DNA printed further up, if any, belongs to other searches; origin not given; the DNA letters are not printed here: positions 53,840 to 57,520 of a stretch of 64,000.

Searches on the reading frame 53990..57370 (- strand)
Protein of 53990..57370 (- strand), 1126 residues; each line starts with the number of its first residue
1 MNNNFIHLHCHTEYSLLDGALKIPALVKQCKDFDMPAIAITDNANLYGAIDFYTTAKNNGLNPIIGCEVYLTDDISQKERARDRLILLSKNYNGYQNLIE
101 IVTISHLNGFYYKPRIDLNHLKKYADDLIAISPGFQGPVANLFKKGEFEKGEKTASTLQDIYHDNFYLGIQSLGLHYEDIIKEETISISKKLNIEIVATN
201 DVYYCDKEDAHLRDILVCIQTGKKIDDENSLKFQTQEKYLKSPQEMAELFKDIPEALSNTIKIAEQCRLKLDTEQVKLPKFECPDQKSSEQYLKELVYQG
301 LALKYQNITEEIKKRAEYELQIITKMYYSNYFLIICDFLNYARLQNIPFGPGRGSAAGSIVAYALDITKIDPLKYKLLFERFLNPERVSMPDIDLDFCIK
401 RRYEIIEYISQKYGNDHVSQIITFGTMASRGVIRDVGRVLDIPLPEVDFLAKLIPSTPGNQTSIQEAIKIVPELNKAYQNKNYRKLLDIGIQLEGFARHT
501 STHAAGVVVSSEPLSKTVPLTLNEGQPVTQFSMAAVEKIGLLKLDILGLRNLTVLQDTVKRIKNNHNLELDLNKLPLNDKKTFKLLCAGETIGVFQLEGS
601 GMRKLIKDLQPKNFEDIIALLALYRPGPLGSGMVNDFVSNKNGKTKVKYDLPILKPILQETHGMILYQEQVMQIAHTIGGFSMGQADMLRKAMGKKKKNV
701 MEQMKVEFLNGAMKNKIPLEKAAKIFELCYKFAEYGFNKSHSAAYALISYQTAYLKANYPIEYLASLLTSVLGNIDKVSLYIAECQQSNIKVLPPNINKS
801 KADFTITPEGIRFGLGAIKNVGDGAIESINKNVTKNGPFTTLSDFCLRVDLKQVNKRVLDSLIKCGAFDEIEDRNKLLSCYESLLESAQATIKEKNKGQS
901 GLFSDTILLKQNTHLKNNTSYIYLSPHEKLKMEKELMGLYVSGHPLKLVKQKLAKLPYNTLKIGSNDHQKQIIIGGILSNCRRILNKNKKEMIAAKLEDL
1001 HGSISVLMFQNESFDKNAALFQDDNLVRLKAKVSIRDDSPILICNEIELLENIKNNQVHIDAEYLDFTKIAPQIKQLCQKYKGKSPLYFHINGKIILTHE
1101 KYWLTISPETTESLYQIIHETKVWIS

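Call 9: search_protein_families(library=pfam, proteins=[window:53990-57370:-])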
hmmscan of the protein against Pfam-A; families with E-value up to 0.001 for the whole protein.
window:53990-57370:- (1126 aa): 5 families
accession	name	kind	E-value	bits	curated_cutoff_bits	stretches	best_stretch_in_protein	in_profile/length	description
PF07733.18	DNA_pol3_alpha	-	2.3e-96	322.9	23.9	1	291-548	1-260/260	Bacterial DNA polymerase III alpha NTPase domain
PF17657.6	DNA_pol3_finger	-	2.8e-66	222.4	22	1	551-715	1-165/166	Bacterial DNA polymerase III alpha subunit finger domain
PF02811.25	PHP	-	1.1e-48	166.1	26.4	1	7-172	1-163/164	PHP domain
PF14579.12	HHH_6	-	2.3e-29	101.8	25.6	1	789-875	1-88/90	Helix-hairpin-helix motif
PF01336.31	tRNA_anti-codon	-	4e-07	30.3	27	1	973-1050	2-75/75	OB-fold nucleic acid binding domain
